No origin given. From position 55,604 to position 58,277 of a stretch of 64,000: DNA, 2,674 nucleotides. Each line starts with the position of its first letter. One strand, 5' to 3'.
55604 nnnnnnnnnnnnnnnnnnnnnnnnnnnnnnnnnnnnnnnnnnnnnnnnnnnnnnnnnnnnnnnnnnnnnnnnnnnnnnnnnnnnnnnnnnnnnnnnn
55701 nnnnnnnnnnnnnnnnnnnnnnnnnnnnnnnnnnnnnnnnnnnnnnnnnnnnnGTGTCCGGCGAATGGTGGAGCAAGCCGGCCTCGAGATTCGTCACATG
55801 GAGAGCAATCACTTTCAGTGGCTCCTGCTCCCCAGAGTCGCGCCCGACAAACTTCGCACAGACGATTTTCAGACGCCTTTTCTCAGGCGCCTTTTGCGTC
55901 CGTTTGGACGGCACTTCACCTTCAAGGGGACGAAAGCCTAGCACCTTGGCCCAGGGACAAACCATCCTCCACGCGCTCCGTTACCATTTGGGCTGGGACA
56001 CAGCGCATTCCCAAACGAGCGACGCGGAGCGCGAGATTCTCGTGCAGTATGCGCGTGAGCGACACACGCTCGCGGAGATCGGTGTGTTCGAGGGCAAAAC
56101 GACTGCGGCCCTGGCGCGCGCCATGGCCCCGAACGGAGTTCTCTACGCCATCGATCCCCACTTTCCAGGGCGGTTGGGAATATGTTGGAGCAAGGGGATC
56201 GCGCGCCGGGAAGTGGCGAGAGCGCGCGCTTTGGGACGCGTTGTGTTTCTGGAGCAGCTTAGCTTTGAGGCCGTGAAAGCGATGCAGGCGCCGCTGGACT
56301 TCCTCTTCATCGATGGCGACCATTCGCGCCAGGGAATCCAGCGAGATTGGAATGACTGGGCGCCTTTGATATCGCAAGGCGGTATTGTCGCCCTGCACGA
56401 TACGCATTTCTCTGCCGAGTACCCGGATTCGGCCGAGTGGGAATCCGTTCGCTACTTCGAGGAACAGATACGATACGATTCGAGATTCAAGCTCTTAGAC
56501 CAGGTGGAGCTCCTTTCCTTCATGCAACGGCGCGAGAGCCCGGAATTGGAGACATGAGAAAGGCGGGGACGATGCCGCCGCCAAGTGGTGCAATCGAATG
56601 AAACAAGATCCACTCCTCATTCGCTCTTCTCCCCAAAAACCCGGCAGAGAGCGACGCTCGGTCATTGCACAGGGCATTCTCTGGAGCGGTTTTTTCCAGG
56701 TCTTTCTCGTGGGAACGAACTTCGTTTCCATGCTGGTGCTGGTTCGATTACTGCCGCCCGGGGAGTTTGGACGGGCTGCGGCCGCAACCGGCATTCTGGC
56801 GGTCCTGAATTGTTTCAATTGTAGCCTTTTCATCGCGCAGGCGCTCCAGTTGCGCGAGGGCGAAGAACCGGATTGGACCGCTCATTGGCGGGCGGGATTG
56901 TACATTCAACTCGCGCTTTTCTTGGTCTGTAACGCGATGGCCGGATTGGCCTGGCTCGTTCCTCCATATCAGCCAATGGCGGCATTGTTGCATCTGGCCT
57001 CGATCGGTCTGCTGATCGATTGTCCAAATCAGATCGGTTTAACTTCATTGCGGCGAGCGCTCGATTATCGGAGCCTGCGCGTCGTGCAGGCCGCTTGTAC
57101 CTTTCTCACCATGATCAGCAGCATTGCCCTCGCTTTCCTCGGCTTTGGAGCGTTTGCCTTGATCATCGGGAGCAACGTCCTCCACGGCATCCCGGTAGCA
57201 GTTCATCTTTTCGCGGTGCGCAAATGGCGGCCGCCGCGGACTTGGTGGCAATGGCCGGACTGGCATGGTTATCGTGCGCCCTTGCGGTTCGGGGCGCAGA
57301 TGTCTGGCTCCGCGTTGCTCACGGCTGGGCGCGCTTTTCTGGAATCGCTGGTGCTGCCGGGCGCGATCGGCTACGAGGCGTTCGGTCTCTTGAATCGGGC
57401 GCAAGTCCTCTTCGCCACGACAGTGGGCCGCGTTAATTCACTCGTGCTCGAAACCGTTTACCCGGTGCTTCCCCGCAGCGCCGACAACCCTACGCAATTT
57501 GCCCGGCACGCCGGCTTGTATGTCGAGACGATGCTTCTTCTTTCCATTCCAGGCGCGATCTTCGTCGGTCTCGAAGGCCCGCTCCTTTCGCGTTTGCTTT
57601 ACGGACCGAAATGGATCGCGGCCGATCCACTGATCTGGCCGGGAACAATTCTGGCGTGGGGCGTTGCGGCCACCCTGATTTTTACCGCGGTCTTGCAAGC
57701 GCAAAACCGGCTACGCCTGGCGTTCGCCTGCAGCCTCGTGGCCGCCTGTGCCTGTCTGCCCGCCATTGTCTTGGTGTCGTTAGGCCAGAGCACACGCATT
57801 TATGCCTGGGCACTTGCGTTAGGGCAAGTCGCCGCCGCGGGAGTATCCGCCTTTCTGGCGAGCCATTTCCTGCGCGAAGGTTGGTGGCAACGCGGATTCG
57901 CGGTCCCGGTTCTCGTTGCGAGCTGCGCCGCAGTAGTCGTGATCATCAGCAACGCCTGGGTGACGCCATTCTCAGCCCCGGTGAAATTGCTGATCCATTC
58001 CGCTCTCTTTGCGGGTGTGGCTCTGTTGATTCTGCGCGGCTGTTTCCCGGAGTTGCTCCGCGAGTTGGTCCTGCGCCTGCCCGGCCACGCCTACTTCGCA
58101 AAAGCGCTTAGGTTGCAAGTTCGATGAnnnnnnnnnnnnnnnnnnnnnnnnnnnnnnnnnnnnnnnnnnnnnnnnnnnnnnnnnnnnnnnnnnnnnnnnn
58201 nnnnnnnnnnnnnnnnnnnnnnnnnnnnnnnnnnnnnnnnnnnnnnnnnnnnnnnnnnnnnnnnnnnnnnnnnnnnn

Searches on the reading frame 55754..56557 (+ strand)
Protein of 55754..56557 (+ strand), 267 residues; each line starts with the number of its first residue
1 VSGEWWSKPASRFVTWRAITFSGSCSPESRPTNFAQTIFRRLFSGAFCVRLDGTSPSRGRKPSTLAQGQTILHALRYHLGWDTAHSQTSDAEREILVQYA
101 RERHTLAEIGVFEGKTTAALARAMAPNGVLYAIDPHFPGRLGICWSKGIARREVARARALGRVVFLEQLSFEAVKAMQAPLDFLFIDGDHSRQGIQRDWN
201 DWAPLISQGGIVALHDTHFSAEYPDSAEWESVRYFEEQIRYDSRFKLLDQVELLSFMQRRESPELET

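Call 56: search_protein_families(library=pfam, proteins=[window:55754-56557:+], max_evalue=0.0001)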
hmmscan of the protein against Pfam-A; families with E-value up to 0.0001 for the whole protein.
window:55754-56557:+ (267 aa): 2 families
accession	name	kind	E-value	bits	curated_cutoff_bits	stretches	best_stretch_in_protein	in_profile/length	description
PF13578.12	Methyltransf_24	-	1.4e-19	71.3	26.3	1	108-217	2-105/105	Methyltransferase domain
PF01596.23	Methyltransf_3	-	7.5e-05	22.6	22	0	94-246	37-188/204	O-methyltransferase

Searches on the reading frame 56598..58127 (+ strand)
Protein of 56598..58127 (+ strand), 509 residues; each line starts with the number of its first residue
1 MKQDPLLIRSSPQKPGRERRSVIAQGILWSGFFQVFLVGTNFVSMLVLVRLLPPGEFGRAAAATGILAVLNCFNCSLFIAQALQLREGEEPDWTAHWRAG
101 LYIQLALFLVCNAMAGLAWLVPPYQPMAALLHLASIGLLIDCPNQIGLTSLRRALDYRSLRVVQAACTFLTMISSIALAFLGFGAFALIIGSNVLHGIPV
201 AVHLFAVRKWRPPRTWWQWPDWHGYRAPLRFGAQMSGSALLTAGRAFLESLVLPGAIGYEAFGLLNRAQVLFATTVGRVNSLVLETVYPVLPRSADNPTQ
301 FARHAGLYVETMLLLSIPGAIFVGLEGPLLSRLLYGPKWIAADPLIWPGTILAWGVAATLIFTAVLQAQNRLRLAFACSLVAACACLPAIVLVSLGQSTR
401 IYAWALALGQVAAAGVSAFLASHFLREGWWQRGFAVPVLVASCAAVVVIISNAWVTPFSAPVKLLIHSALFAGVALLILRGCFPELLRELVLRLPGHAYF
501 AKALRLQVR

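Call 56: search_protein_families(library=pfam, proteins=[window:56598-58127:+], max_evalue=0.0001)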
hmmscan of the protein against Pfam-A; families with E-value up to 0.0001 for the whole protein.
window:56598-58127:+ (509 aa): 2 families
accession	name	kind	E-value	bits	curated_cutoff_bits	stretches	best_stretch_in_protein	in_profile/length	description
PF13440.11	Polysacc_synt_3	-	3.3e-27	95.9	23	1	47-341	1-290/293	Polysaccharide biosynthesis protein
PF01943.22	Polysacc_synt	-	6.4e-07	29.5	28.2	1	24-293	2-272/274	Polysaccharide biosynthesis protein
